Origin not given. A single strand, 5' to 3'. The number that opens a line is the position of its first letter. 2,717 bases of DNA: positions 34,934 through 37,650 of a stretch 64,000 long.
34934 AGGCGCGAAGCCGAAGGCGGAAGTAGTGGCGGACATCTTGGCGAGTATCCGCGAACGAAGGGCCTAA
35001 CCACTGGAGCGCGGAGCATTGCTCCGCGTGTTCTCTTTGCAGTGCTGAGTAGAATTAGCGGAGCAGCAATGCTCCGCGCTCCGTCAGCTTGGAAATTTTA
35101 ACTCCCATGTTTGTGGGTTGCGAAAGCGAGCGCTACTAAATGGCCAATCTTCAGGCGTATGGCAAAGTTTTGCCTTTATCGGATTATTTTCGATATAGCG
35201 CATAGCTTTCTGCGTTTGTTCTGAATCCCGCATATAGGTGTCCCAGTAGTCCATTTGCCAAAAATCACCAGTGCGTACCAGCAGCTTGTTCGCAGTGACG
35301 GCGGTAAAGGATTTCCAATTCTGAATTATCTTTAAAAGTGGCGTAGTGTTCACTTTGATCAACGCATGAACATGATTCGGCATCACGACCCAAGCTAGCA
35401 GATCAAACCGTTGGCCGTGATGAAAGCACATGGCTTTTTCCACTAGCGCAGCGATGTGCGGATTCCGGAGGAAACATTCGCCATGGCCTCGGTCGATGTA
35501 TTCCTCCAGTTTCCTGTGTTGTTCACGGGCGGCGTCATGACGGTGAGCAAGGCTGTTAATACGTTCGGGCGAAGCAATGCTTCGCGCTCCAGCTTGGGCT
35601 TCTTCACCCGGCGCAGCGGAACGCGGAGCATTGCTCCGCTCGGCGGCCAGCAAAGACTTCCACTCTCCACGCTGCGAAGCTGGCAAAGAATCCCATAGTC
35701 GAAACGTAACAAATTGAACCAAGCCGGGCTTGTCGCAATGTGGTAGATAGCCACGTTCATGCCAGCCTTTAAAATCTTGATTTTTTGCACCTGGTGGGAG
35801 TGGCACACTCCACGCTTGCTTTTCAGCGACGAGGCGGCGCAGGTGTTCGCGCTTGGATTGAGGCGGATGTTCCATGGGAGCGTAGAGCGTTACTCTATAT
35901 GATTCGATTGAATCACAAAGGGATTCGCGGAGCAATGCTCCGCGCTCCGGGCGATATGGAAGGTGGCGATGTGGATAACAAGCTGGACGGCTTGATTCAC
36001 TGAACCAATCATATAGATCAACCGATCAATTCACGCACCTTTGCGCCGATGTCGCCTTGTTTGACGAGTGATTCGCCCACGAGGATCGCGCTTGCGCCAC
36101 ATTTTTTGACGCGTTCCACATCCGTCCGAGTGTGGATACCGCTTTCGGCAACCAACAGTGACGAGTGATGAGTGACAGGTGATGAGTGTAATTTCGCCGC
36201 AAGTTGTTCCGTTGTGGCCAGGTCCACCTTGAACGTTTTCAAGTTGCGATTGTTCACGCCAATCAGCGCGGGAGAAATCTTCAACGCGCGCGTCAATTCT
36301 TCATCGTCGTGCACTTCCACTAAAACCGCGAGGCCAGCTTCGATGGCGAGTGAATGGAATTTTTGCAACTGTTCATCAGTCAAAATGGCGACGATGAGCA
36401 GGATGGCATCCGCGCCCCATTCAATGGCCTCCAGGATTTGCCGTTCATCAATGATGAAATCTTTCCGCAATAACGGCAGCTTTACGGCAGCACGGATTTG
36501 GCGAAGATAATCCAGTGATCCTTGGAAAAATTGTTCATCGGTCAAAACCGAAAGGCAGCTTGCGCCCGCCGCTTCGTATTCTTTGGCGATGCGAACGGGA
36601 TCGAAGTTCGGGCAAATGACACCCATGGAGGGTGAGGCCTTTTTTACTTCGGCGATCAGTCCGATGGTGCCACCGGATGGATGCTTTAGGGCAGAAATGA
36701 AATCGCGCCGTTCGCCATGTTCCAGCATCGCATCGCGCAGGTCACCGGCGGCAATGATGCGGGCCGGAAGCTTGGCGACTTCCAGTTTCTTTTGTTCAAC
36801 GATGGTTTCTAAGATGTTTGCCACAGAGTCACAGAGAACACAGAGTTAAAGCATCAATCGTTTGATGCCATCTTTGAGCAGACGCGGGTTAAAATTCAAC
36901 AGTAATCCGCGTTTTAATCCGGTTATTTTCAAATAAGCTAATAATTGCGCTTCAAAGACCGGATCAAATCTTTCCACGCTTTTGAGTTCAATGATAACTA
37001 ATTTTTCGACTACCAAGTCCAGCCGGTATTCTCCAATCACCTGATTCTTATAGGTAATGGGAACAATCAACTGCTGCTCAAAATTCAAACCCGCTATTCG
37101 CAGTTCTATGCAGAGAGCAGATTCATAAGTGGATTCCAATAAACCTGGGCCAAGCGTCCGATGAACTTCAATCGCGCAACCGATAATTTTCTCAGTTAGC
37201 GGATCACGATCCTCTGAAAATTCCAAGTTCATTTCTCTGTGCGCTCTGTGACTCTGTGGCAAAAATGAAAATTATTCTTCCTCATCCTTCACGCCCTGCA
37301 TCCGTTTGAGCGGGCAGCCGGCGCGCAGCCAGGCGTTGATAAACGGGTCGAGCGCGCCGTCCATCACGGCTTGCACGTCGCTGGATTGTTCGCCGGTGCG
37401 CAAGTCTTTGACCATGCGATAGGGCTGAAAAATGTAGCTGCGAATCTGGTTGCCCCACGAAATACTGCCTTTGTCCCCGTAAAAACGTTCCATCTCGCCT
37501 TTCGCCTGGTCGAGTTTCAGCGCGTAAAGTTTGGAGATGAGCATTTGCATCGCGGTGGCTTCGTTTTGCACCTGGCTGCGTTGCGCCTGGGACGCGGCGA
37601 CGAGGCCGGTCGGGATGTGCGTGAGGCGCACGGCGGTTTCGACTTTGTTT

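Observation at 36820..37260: GxxExxY (PD-(D/E)XK) gene as a 441-bp cassette with 26-bp heptad-built terminal inverted repeats, inserted exactly between prfB and trpC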

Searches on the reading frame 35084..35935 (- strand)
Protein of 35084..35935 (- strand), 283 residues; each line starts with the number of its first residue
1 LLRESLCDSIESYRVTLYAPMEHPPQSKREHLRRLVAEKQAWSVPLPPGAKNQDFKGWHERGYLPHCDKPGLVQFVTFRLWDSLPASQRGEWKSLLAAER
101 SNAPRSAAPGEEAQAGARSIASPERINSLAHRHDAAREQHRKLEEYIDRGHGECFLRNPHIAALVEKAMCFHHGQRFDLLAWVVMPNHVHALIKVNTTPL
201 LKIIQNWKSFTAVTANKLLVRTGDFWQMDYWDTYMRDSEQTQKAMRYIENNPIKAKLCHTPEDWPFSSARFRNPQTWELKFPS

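Call 6: search_protein_families(library=ncbifam, proteins=[window:35084-35935:-])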
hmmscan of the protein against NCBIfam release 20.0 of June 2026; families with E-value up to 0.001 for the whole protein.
window:35084-35935:- (283 aa): 2 families
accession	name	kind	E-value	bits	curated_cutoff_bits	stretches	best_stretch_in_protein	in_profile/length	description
NF047646.1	REP_Tyr_transpos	equivalog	9.5e-28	96.9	80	1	153-267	23-146/146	REP-associated tyrosine transposase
NF033573.1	transpos_IS200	equivalog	0.00078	19.7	55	0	175-249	45-125/126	IS200/IS605 family transposase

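Call 7: search_protein_families(library=pfam, proteins=[window:35084-35935:-])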
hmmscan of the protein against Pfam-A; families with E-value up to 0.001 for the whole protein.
window:35084-35935:- (283 aa): 1 family
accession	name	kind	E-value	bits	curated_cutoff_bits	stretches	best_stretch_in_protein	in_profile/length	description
PF01797.21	Y1_Tnp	-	1.5e-08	35.2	23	1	174-251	38-121/121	Transposase IS200 like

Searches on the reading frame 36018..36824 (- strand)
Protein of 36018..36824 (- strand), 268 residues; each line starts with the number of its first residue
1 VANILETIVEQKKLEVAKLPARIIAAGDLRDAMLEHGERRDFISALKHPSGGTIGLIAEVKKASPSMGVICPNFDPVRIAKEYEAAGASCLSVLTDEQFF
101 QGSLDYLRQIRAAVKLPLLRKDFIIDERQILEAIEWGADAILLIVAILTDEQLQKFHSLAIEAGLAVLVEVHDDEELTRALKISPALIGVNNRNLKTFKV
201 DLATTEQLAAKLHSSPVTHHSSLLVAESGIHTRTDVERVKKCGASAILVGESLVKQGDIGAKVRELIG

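Call 6: search_protein_families(library=ncbifam, proteins=[window:36018-36824:-])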
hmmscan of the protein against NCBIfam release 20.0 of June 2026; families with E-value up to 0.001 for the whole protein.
window:36018-36824:- (268 aa): 16 families
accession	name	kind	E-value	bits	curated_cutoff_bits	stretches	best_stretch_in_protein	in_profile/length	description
NF001373.0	PRK00278.1-6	equivalog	1.8e-96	322.3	317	1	1-267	1-261/263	indole-3-glycerol phosphate synthase TrpC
NF001377.0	PRK00278.2-4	equivalog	5.4e-96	320.7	260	1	3-267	2-256/259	indole-3-glycerol phosphate synthase TrpC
NF001372.0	PRK00278.1-4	subfamily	3.8e-94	315.1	370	1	2-267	29-292/295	indole-3-glycerol phosphate synthase TrpC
NF001370.0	PRK00278.1-2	equivalog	2.4e-91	305.7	348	1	1-267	1-261/266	indole-3-glycerol phosphate synthase TrpC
NF001375.0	PRK00278.2-2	equivalog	7.8e-84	281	360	1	5-267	2-248/255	indole-3-glycerol phosphate synthase TrpC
NF001371.0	PRK00278.1-3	equivalog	5.7e-80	268.4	307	1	2-266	2-251/255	indole-3-glycerol phosphate synthase TrpC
NF006945.0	PRK09427.1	equivalog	3.2e-75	253.4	380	1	1-267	6-258/461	bifunctional indole-3-glycerol-phosphate synthase TrpC/phosphoribosylanthranilate isomerase TrpF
NF001378.0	PRK00278.2-5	equivalog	3.1e-72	243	360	1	4-266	2-258/263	indole-3-glycerol phosphate synthase TrpC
NF001369.0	PRK00278.1-1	equivalog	1e-69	234.7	329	1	2-267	3-258/271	indole-3-glycerol phosphate synthase TrpC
NF001376.0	PRK00278.2-3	equivalog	4.1e-66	223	284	1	38-267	31-252/255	indole-3-glycerol phosphate synthase TrpC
NF010562.0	PRK13957.1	equivalog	8.4e-60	202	414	1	3-262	8-247/252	indole-3-glycerol-phosphate synthase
NF041303.1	Indglycph_syn_Halo_TrpC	equivalog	2.6e-55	187.4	380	1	37-266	29-248/250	indole-3-glycerol phosphate synthase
NF010375.0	PRK13802.1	equivalog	1.4e-52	178.8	1386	1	41-262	39-252/695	bifunctional indole-3-glycerol phosphate synthase/tryptophan synthase subunit beta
NF001374.0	PRK00278.2-1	equivalog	2e-49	168.2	258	1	51-257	43-241/249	indole-3-glycerol phosphate synthase TrpC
NF003302.0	PRK04302.1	subfamily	4.2e-07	29.9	132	1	152-267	102-219/223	triose-phosphate isomerase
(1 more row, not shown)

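Call 7: search_protein_families(library=pfam, proteins=[window:36018-36824:-])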
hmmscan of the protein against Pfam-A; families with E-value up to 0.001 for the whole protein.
window:36018-36824:- (268 aa): 1 family
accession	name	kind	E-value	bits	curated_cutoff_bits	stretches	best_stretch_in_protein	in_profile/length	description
PF00218.27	IGPS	-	3.7e-90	302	27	1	5-266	1-254/254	Indole-3-glycerol phosphate synthase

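Call 14: find_encoding_contigs(protein=window:36018-36824:-, flank=3000, max_places=10)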
Protein window:36018-36824:- (268 aa): no gene with exactly this product is on record in the collection.

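Call 37: find_homologous_proteins(query=window:36018-36824:-, max_evalue=1e-40)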
Query window:36018-36824:- (268 aa): 7991 proteins with E <= 1e-40 among 8000 candidates; the best 120 are listed.
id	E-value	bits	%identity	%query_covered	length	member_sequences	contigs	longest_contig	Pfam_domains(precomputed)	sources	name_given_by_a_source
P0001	3.5e-165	565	100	100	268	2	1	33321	PF00218.28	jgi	jgi:indole-3-glycerol phosphate synthase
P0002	6.8e-148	509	91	99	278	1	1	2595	PF00218.28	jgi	jgi:indole-3-glycerol phosphate synthase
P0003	9.3e-148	508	91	99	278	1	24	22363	PF00218.28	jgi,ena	jgi:indole-3-glycerol phosphate synthase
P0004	2.0e-147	507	91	99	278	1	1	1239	PF00218.28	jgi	jgi:indole-3-glycerol phosphate synthase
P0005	2.8e-147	507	91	99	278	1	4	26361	PF00218.28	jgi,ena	jgi:indole-3-glycerol phosphate synthase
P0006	5.9e-147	506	90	99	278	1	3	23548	PF00218.28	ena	-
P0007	1.8e-146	504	90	99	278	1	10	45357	PF00218.28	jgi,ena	jgi:indole-3-glycerol phosphate synthase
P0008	3.7e-145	500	90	99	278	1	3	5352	PF00218.28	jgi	jgi:indole-3-glycerol phosphate synthase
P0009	2.0e-144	497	88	99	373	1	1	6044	PF00218.28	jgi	jgi:indole-3-glycerol phosphate synthase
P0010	2.2e-144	497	89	99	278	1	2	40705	PF00218.28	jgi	-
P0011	2.6e-144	497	88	100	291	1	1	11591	PF00218.28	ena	-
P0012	4.1e-144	496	89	99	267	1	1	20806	PF00218.28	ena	-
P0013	6.1e-144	496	88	100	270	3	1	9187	PF00218.28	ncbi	-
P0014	7.6e-144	496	88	99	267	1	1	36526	PF00218.28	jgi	jgi:indole-3-glycerol phosphate synthase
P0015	8.6e-144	495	88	99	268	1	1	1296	PF00218.28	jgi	-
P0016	1.8e-143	494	89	100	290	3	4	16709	PF00218.28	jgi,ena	jgi:indole-3-glycerol phosphate synthase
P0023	7.7e-143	492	88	100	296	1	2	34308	PF00218.28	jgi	jgi:indole-3-glycerol phosphate synthase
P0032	4.4e-142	490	87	99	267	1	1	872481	PF00218.28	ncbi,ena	-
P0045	1.7e-140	485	87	100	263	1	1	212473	PF00218.28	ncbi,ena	-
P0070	1.9e-138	478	85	100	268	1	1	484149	PF00218.28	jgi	jgi:indole-3-glycerol phosphate synthase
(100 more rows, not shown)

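Call 39: find_encoding_contigs(protein=P0070, flank=2500, max_places=2)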
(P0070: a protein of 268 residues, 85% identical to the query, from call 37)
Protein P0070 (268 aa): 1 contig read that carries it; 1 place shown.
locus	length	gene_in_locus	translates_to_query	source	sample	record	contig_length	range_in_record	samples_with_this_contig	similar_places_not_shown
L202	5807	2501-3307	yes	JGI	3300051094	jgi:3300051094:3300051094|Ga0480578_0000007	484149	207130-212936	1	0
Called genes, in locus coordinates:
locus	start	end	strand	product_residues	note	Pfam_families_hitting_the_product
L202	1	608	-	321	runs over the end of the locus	PF00753:Lactamase_B (weak), PF13483:Lactamase_B_3, PF12706:Lactamase_B_2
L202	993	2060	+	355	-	PF03462:PCRF, PF00472:RF-1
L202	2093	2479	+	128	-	PF13366:PDDEXK_3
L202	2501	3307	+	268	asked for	PF00218:IGPS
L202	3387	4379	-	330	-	PF04166:PdxA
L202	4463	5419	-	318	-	PF13624:SurA_N_3, PF09312:SurA_N (weak), PF13145:Rotamase_2, PF13616:Rotamase_3, PF00639:Rotamase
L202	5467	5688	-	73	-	-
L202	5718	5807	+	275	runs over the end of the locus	PF00753:Lactamase_B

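Call 40: find_encoding_contigs(protein=P0045, flank=2500, max_places=2)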
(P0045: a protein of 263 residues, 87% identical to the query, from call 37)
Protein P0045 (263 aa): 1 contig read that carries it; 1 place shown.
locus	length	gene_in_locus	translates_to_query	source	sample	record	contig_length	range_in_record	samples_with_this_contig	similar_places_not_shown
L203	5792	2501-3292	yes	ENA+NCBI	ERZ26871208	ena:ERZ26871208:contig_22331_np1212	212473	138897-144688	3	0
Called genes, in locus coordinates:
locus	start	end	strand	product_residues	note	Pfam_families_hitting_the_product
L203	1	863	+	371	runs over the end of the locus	PF07596:SBP_bac_10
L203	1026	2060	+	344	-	PF03462:PCRF, PF00472:RF-1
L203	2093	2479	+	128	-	PF13366:PDDEXK_3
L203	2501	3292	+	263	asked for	PF00218:IGPS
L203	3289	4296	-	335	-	PF04166:PdxA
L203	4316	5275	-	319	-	PF13624:SurA_N_3, PF09312:SurA_N (weak), PF13145:Rotamase_2, PF13616:Rotamase_3, PF00639:Rotamase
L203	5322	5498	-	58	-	-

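Call 41: find_encoding_contigs(protein=P0032, flank=2500, max_places=2)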
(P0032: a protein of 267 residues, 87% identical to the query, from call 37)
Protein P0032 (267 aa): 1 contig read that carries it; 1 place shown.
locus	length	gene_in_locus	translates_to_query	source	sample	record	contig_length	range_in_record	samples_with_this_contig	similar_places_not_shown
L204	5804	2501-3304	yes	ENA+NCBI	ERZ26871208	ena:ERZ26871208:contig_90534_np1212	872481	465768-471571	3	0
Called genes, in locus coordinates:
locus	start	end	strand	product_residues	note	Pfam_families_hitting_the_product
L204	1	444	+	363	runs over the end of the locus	PF20030:bpMoxR, PF07726:AAA_3, PF07728:AAA_5, PF17863:AAA_lid_2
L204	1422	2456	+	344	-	PF03462:PCRF, PF00472:RF-1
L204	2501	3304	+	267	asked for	PF00218:IGPS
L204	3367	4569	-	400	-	PF15902:Sortilin-Vps10 (faint)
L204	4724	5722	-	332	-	PF04166:PdxA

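Call 42: find_encoding_contigs(protein=P0003, flank=2500, max_places=2)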
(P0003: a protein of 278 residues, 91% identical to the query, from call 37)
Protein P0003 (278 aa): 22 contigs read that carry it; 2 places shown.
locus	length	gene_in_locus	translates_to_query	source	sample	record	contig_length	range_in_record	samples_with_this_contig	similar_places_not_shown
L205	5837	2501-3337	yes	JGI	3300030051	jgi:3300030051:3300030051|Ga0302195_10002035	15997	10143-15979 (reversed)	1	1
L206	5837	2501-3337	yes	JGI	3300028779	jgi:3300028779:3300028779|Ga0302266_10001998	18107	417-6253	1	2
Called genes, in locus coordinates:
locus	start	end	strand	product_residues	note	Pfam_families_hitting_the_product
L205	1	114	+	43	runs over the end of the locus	?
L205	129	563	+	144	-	PF04002:RadC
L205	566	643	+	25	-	-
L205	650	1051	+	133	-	PF20213:DUF6573 (weak)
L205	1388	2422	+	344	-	PF03462:PCRF, PF00472:RF-1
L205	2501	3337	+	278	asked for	PF00218:IGPS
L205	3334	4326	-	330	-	PF04166:PdxA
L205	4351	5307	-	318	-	PF13623:SurA_N_2 (faint), PF13624:SurA_N_3, PF09312:SurA_N (weak), PF13145:Rotamase_2, PF13616:Rotamase_3, PF00639:Rotamase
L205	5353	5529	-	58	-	-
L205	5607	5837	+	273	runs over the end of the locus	PF00753:Lactamase_B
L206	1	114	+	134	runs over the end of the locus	-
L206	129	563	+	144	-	PF04002:RadC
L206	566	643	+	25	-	-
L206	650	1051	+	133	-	PF20213:DUF6573 (weak)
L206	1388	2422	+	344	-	PF03462:PCRF, PF00472:RF-1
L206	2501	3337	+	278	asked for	PF00218:IGPS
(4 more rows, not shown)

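Call 44: find_encoding_contigs(protein=P0016, flank=2500, max_places=2)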
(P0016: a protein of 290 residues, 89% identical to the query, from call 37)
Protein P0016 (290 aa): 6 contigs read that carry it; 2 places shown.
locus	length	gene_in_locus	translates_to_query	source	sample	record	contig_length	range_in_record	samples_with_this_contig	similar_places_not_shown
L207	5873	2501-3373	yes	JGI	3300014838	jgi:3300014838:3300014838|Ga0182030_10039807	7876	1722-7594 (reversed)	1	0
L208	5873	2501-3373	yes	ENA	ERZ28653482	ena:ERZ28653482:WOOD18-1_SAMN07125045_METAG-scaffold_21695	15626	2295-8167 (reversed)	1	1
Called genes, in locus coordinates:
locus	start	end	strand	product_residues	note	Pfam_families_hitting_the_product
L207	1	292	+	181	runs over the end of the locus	PF16697:Yop-YscD_cpl, PF00498:FHA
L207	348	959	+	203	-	-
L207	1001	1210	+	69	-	-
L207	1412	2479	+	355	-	PF03462:PCRF, PF00472:RF-1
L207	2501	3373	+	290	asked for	PF00218:IGPS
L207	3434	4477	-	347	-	PF04166:PdxA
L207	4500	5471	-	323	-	PF13624:SurA_N_3, PF09312:SurA_N, PF13145:Rotamase_2, PF13616:Rotamase_3, PF00639:Rotamase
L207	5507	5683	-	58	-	-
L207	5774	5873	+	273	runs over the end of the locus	PF00753:Lactamase_B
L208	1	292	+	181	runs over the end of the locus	PF16697:Yop-YscD_cpl, PF00498:FHA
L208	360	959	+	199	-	-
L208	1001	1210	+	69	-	-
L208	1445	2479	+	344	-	PF03462:PCRF, PF00472:RF-1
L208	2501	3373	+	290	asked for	PF00218:IGPS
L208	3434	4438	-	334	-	PF04166:PdxA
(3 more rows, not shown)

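Call 45: find_encoding_contigs(protein=P0014, flank=2500, max_places=1)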
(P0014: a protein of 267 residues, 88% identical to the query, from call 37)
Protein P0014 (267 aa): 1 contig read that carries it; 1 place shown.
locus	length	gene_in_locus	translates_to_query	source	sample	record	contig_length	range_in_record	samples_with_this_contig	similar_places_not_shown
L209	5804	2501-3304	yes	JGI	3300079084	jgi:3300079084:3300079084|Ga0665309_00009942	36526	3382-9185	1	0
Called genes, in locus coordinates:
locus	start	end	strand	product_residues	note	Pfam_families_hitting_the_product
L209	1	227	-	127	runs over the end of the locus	PF04970:LRAT (weak)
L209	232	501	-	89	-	PF01381:HTH_3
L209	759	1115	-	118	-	-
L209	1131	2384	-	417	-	-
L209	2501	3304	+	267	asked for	PF00218:IGPS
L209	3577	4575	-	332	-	PF04166:PdxA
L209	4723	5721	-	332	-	PF13145:Rotamase_2, PF13616:Rotamase_3, PF00639:Rotamase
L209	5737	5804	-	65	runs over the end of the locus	-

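Call 46: find_encoding_contigs(protein=P0023, flank=2500, max_places=1)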
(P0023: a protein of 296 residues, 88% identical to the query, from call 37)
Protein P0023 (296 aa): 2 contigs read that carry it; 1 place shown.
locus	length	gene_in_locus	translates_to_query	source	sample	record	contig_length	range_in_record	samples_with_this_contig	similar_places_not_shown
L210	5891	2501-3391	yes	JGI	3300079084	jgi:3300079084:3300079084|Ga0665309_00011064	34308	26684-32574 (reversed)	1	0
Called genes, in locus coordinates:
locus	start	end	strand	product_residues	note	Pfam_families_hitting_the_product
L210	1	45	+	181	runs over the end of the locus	PF16697:Yop-YscD_cpl, PF00498:FHA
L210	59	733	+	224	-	-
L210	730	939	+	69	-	-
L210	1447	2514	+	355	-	PF03462:PCRF, PF00472:RF-1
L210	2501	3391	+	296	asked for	PF00218:IGPS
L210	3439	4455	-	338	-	PF04166:PdxA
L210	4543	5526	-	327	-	PF13624:SurA_N_3, PF09312:SurA_N, PF13145:Rotamase_2, PF13616:Rotamase_3, PF00639:Rotamase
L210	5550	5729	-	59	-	-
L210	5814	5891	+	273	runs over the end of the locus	PF00753:Lactamase_B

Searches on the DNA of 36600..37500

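Call 23: search_rna_families(source=window, start=36600, end=37500, threshold=evalue, max_evalue=10)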
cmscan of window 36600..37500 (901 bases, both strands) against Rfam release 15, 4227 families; matches with E-value up to 10: 2.
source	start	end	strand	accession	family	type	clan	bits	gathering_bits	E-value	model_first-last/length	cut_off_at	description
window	36970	36998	+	RF01350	CRISPR-DR41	Gene; CRISPR;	-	18.6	36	1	1-29/29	no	CRISPR RNA direct repeat element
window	37352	37374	+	RF02563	CbSR3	Gene; antisense;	-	12.4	101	5.2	136-158/198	no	Coxiella burnetii sRNA 3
